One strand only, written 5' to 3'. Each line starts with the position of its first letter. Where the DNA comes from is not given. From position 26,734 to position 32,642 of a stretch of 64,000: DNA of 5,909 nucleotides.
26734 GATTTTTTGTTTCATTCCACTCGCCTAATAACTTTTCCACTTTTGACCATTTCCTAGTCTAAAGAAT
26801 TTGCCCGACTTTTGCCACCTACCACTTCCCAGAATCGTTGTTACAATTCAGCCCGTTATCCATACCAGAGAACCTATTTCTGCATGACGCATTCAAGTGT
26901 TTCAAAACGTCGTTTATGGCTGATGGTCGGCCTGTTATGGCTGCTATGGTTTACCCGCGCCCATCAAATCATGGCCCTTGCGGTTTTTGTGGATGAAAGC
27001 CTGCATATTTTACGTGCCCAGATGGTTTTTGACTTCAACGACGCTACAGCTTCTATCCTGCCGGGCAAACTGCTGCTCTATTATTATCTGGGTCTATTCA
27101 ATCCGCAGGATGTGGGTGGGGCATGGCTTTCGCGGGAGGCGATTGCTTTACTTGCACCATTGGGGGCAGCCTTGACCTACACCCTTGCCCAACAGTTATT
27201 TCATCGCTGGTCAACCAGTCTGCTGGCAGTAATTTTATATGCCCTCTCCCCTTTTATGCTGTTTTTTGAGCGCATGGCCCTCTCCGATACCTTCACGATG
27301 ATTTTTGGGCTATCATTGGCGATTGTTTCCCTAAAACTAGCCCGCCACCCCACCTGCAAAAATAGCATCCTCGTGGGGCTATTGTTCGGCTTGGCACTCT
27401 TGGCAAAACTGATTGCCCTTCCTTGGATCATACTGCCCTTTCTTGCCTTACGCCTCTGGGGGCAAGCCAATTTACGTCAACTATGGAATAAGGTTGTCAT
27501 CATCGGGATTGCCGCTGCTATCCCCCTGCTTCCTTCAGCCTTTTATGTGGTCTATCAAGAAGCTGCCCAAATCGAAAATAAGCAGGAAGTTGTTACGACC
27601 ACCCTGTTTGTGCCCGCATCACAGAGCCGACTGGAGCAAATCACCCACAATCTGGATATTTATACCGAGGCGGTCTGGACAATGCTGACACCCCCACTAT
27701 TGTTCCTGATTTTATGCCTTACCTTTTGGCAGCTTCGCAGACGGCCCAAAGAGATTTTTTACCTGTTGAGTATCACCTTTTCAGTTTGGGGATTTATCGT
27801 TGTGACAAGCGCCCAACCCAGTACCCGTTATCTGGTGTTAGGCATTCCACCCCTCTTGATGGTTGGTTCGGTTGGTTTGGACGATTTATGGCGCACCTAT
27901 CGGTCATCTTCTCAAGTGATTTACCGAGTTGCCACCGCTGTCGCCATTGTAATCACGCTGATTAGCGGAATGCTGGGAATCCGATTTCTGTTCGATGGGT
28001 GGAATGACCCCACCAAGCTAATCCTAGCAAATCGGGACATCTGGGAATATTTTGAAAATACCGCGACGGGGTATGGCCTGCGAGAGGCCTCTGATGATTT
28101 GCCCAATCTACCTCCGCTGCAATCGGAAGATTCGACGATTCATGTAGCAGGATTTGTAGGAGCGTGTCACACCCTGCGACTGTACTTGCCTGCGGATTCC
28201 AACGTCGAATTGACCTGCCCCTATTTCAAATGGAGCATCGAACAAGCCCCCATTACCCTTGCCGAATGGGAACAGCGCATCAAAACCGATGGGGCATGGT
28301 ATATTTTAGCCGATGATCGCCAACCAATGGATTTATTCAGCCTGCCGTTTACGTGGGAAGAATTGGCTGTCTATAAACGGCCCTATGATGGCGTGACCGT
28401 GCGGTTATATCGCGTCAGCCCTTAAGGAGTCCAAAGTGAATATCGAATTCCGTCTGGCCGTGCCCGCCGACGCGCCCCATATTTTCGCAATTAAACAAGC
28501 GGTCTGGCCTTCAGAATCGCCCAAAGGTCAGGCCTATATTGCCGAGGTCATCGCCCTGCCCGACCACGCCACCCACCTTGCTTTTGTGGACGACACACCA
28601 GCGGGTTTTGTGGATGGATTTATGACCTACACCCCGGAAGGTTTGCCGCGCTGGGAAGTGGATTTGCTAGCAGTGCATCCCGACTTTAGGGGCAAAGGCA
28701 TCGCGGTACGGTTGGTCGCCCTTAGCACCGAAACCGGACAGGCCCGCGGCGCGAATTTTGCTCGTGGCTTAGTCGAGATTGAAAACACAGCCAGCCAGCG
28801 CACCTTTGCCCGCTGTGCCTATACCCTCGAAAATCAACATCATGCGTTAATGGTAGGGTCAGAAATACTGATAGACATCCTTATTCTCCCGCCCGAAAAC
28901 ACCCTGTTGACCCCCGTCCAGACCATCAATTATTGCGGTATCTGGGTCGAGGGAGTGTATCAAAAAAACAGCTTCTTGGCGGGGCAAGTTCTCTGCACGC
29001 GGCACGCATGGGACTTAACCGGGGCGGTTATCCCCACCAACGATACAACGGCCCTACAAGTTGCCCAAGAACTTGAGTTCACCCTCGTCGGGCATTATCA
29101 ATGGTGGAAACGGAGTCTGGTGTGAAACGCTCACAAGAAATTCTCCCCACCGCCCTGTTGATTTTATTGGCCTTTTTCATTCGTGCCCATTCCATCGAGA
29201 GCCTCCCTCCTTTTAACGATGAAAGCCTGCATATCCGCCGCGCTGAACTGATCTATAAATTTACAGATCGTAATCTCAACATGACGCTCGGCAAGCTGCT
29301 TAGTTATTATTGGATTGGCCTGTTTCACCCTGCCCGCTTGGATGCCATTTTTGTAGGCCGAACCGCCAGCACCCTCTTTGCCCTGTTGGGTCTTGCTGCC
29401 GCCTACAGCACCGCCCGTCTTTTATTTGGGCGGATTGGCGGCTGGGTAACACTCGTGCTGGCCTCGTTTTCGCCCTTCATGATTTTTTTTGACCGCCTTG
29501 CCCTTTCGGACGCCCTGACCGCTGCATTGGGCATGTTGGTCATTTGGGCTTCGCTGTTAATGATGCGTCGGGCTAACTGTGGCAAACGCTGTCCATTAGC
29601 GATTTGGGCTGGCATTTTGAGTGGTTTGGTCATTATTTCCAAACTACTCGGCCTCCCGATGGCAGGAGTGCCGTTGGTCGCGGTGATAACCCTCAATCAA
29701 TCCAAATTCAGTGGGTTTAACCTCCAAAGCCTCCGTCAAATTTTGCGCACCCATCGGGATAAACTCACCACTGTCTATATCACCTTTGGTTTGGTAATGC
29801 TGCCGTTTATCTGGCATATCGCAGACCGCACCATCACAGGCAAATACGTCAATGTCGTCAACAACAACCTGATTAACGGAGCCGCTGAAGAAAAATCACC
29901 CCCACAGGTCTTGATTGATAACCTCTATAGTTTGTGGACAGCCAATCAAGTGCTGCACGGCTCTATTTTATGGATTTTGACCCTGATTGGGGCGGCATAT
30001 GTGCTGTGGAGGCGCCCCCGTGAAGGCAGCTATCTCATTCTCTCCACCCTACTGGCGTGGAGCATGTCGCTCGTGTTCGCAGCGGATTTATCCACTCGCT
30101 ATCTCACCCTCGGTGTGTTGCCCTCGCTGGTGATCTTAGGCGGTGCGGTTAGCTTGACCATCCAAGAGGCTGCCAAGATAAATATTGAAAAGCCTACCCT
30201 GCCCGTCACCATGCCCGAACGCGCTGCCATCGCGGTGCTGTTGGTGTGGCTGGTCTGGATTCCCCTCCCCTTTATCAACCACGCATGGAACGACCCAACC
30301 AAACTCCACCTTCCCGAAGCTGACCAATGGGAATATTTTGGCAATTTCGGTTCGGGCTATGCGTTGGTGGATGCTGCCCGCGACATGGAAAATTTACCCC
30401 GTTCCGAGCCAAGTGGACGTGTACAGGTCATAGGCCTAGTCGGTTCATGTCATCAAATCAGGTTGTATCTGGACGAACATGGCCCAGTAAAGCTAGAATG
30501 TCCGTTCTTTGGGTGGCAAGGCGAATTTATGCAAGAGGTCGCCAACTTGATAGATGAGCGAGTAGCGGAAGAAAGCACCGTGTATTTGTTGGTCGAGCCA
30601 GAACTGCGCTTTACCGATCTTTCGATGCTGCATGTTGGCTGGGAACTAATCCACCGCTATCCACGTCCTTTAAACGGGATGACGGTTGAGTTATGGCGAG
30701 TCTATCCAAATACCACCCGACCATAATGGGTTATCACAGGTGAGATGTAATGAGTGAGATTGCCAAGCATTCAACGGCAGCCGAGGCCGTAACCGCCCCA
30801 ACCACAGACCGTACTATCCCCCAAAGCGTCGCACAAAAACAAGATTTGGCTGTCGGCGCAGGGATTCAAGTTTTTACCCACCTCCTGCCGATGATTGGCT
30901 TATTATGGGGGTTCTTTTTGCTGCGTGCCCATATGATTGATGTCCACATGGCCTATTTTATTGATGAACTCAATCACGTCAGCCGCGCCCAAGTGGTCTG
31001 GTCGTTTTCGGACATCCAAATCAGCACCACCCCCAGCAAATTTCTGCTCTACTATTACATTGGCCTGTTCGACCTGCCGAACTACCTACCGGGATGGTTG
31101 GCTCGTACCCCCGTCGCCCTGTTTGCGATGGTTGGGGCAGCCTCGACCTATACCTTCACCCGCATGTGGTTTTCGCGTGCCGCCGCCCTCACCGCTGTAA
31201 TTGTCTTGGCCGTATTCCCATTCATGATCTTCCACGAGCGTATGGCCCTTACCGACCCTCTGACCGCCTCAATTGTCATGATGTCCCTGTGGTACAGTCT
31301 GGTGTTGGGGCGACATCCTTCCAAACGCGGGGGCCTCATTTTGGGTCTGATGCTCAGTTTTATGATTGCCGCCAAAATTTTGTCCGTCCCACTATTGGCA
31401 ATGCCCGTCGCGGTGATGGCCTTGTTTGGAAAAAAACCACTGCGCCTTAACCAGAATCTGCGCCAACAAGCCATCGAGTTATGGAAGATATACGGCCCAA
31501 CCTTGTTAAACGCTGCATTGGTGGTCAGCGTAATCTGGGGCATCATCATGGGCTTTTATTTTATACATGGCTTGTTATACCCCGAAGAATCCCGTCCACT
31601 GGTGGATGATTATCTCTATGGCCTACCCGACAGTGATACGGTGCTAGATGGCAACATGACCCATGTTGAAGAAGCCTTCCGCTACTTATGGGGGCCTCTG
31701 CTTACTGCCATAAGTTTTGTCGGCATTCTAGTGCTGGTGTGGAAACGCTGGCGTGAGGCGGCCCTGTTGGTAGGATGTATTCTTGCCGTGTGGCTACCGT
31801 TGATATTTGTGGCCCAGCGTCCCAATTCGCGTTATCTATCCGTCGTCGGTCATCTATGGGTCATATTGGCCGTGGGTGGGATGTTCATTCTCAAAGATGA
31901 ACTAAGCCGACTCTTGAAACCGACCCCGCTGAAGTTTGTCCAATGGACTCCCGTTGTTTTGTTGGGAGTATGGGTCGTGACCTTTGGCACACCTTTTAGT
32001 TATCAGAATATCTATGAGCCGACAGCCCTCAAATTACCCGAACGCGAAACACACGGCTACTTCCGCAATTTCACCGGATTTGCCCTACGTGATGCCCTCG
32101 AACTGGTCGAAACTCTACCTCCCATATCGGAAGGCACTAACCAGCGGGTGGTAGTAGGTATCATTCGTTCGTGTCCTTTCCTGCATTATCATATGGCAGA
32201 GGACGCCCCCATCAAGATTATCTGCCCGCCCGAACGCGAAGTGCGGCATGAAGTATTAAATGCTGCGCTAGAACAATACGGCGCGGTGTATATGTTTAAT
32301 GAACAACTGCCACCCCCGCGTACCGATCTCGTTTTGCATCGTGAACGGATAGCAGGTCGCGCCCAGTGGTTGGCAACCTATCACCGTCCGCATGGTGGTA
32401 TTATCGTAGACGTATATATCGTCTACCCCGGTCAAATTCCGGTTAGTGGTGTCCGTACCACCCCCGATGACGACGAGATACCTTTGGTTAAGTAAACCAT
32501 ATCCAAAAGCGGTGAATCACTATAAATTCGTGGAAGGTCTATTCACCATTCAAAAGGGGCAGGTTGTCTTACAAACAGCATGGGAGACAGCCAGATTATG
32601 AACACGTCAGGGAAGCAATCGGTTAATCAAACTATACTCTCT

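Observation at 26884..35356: Tandem array of four paralogous GT-C (GT39/ArnT-like) membrane glycosyltransferases with an interposed GNAT and a terminal lipid kinase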

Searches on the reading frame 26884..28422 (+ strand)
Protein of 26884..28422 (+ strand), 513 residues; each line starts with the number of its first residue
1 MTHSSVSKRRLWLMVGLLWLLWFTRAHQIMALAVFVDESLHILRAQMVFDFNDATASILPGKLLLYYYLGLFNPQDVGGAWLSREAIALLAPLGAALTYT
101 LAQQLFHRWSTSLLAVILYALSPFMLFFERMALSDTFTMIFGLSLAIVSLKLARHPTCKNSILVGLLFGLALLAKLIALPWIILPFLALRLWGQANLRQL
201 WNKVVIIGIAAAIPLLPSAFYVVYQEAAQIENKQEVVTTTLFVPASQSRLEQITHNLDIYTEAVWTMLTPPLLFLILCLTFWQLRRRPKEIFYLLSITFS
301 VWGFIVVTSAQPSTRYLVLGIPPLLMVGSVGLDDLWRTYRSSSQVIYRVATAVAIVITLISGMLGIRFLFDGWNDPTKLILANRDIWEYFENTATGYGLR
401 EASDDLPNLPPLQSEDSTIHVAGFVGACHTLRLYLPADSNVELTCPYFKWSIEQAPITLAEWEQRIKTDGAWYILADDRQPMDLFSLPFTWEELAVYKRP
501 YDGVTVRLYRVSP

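Call 4: search_protein_families(library=pfam, proteins=[window:26884-28422:+], max_evalue=0.1)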
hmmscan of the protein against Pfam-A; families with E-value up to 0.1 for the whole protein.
window:26884-28422:+ (513 aa): 2 families
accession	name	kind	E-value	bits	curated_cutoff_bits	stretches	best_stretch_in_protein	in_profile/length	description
PF13231.12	PMT_2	-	2.2e-05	25.1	26.1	1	87-213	28-155/160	Dolichyl-phosphate-mannose-protein mannosyltransferase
PF13567.11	DUF4131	-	0.0031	17.7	31.6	1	264-317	5-58/165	Domain of unknown function (DUF4131)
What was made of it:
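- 26884..28425 (+): GT-C paralog 1 (GTC1 orthogroup), 513 aa from ATG; an alternative TTG start at 26812 gives 537 aa. PMT_2 at 25.1 bits (call 4).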

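Call 5: search_protein_families(library=ncbifam, proteins=[window:26884-28422:+], max_evalue=0.1)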
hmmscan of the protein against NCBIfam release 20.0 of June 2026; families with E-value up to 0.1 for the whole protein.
window:26884-28422:+ (513 aa): 0 families

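Call 7: search_solved_structures(query=A1, max_evalue=10, show_alignments=2)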
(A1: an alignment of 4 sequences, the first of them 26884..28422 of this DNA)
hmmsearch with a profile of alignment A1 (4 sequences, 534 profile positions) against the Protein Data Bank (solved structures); distinct sequences matched with E-value up to 10: 1.
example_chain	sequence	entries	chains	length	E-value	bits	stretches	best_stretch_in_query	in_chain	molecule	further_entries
1ci3_M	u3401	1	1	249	2.4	9.9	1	224-269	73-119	PROTEIN (CYTOCHROME F)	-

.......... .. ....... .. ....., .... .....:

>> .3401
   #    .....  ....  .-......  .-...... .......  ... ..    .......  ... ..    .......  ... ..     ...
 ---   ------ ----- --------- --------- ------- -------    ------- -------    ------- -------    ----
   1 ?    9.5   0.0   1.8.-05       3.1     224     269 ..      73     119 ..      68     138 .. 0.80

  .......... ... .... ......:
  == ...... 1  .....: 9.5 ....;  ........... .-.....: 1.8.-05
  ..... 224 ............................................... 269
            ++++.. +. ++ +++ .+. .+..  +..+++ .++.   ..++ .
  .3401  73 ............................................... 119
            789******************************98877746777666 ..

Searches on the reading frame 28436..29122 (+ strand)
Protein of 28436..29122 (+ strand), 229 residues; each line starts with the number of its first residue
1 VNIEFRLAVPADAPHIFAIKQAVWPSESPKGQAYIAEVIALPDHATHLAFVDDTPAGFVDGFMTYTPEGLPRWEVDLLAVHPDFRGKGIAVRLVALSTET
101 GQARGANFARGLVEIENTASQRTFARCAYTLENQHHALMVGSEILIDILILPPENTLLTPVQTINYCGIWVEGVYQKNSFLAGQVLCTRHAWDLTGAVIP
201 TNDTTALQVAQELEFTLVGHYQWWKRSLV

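Call 4: search_protein_families(library=pfam, proteins=[window:28436-29122:+], max_evalue=0.1)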
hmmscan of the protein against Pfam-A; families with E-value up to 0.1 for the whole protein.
window:28436-29122:+ (229 aa): 8 families
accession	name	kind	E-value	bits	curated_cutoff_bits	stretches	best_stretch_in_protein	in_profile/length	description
PF00583.31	Acetyltransf_1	-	2.3e-12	47.7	20.7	1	28-129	14-116/116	Acetyltransferase (GNAT) family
PF13508.13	Acetyltransf_7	-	1.8e-06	28.7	27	1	46-106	5-62/84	Acetyltransferase (GNAT) domain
PF13302.13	Acetyltransf_3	-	6.1e-05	24.2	25.4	1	4-127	3-135/138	Acetyltransferase (GNAT) domain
PF08445.16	FR47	-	0.00027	21.3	22.1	1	77-133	26-81/86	FR47-like protein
PF13673.13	Acetyltransf_10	-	0.0024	18.3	23.6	1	42-113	29-92/128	Acetyltransferase (GNAT) domain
PF14542.12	Acetyltransf_CG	-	0.0032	18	30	1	61-100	13-52/80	GCN5-related N-acetyl-transferase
PF13527.13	Acetyltransf_9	-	0.056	13.9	25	0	76-109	76-109/127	Acetyltransferase (GNAT) domain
PF02474.21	NodA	-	0.087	12.9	22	0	67-113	79-124/195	Nodulation protein A (NodA)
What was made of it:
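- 28436..29125 (+): GNAT N-acetyltransferase with a conserved ~95-aa C-terminal extension; overlaps the GTC2 start by 25 nt. PF00583 at 47.7 bits (call 4).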

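Call 5: search_protein_families(library=ncbifam, proteins=[window:28436-29122:+], max_evalue=0.1)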
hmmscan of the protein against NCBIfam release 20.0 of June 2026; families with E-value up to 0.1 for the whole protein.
window:28436-29122:+ (229 aa): 13 families
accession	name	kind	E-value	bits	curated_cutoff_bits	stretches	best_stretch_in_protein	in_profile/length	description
NF008212.0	PRK10975.1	equivalog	8.2e-06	25.8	219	1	50-136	141-227/232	dTDP-4-amino-4,6-dideoxy-D-galactose acyltransferase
TIGR02406.1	ectoine_EctA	equivalog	2.8e-05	24.2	120.6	1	53-134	49-128/157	diaminobutyrate acetyltransferase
NF043067.1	AAC_6p_group_E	equivalog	3.5e-05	23.7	140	1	11-129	4-127/140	aminoglycoside 6'-N-acetyltransferase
TIGR02382.1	wecD_rffC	equivalog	0.00026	20.6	195.1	1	53-134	104-185/191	dTDP-4-amino-4,6-dideoxy-D-galactose acyltransferase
NF002959.0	PRK03624.1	equivalog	0.00037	20.2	124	1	75-133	75-133/147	GNAT family acetyltransferase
TIGR01575.1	rimI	equivalog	0.0018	18.4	86.4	1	13-129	2-112/132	ribosomal protein S18-alanine N-acetyltransferase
NF000021.4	AAC_6p_Serra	exception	0.0024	17.6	310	1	17-129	14-132/146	aminoglycoside 6'-N-acetyltransferase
NF000140.3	AAC_6p_Salmo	exception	0.0037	17.6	270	1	16-125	14-128/145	cryptic aminoglycoside N-acetyltransferase AAC(6')-Iy/Iaa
TIGR03448.1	mycothiol_MshD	equivalog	0.0049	16.2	163.1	1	43-111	44-110/294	mycothiol synthase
TIGR04153.1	cyanosortA_assc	subfamily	0.011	15.8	100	1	194-228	148-183/185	cyanoexosortase A system-associated protein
NF049894.1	CG3035_N_ac_Glu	equivalog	0.014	14.6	280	1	56-135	216-295/300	N-acetylglutamate synthase, CG3035 family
NF007530.0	PRK10146.1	equivalog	0.041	14.1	142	1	46-130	49-134/144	aminoalkylphosphonate N-acetyltransferase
NF000165.3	AAC_6p_Entco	exception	0.062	13.1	300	1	21-97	22-95/178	aminoglycoside N-acetyltransferase AAC(6')-Ii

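Call 32: search_solved_structures(query=window:28436-29122:+, max_evalue=1)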
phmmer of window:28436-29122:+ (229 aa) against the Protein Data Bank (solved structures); distinct sequences matched with E-value up to 1: 23.
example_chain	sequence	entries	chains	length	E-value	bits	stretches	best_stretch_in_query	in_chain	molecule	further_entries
1s3z_A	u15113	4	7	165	0.00023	24.1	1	14-125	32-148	aminoglycoside 6'-N-acetyltransferase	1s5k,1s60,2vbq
5c82_A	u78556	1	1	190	0.00041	23.3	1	41-139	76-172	Nourseothricin acetyltransferase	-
3d3s_A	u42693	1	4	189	0.00097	22.1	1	38-128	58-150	L-2,4-diaminobutyric acid acetyltransferase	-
6vp9_A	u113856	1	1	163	0.0028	20.6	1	48-131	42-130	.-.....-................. 20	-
7stx_A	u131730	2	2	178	0.0035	20.2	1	48-131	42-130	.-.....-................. 20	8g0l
7n1l_A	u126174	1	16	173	0.014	18.3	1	32-104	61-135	GCN5-related N-acetyltransferase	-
2g3a_A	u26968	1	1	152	0.04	16.8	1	61-132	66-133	acetyltransferase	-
2ae6_A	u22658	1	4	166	0.043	16.7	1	3-108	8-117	acetyltransferase, GNAT family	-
7l1k_A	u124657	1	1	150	0.045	16.6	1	73-130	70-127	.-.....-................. 30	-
2fiw_A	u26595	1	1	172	0.073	15.9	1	74-144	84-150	GCN5-related N-acetyltransferase:Aminotransferase, class-II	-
1u6m_A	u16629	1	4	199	0.13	15.1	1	67-126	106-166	acetyltransferase, GNAT family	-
2bl1_A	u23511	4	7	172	0.18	14.6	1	56-134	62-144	PUTATIVE PHOSPHINOTHRICIN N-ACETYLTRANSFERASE PA4866 | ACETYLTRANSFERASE PA4866 FROM P. AERUGINOSA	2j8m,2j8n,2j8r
1yvo_A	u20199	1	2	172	0.19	14.6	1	56-134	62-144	conserved hypothetical protein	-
1n71_A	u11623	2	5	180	0.21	14.4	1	19-115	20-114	aac(6')-Ii | Aminoglycoside 6'-acetyltransferase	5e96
1b87_A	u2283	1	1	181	0.22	14.4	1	19-115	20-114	PROTEIN (AMINOGLYCOSIDE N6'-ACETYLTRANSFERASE TYPE 1)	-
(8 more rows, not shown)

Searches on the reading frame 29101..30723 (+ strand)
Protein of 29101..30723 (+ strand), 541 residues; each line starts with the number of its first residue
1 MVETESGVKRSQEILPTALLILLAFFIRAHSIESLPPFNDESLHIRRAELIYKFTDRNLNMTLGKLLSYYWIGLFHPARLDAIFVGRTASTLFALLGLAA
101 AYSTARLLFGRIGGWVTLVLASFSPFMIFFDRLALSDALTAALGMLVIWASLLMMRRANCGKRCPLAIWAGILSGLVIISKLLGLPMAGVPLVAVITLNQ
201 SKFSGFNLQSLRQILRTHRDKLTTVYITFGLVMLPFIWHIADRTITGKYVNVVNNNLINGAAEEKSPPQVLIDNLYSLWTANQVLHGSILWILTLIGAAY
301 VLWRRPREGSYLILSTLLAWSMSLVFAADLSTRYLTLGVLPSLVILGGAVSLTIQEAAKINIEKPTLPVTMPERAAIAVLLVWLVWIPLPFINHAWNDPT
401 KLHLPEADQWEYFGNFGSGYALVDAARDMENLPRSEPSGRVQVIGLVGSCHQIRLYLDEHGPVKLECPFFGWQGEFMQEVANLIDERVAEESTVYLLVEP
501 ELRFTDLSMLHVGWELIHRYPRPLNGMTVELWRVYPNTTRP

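Call 4: search_protein_families(library=pfam, proteins=[window:29101-30723:+], max_evalue=0.1)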
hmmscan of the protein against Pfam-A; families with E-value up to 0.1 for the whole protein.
window:29101-30723:+ (541 aa): 1 family
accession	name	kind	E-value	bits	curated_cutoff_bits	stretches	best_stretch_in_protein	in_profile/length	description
PF13231.12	PMT_2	-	3.9e-05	24.4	26.1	1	70-189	8-123/160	Dolichyl-phosphate-mannose-protein mannosyltransferase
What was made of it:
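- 29101..30726 (+): GT-C paralog 2 (GTC2 orthogroup), 541 aa. PMT_2 at 24.4 bits (call 4).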

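Call 5: search_protein_families(library=ncbifam, proteins=[window:29101-30723:+], max_evalue=0.1)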
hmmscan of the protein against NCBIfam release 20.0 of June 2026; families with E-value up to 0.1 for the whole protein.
window:29101-30723:+ (541 aa): 0 families

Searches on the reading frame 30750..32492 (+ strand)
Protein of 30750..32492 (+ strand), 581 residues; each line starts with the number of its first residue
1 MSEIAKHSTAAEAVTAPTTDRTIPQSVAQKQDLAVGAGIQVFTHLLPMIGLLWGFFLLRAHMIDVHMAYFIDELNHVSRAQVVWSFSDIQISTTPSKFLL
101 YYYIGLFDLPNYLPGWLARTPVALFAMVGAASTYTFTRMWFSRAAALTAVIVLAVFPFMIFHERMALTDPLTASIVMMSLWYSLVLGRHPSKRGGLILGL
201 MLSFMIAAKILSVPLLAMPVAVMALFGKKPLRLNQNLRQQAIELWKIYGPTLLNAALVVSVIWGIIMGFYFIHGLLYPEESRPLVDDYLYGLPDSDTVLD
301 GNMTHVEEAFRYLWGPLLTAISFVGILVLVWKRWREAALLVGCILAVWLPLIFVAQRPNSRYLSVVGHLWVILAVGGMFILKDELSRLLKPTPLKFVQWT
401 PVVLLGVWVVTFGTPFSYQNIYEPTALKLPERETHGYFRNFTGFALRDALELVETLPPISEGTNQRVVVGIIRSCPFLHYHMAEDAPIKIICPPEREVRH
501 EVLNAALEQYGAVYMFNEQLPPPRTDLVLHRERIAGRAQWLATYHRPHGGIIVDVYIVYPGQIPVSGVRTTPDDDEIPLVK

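Call 4: search_protein_families(library=pfam, proteins=[window:30750-32492:+], max_evalue=0.1)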
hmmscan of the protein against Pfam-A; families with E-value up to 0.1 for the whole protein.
window:30750-32492:+ (581 aa): 2 families
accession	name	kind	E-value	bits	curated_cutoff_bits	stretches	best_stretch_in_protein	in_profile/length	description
PF13231.12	PMT_2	-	2.7e-06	28.1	26.1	1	115-228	21-133/160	Dolichyl-phosphate-mannose-protein mannosyltransferase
PF11511.13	RhodobacterPufX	-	0.028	14.5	25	1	255-282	31-57/67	Intrinsic membrane protein PufX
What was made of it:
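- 30750..32495 (+): GT-C paralog 3 (GTC3/4 orthogroup), 581 aa. PMT_2 at 28.1 bits (call 4).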

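Call 5: search_protein_families(library=ncbifam, proteins=[window:30750-32492:+], max_evalue=0.1)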
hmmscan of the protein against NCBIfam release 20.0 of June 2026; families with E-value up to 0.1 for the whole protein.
window:30750-32492:+ (581 aa): 0 families
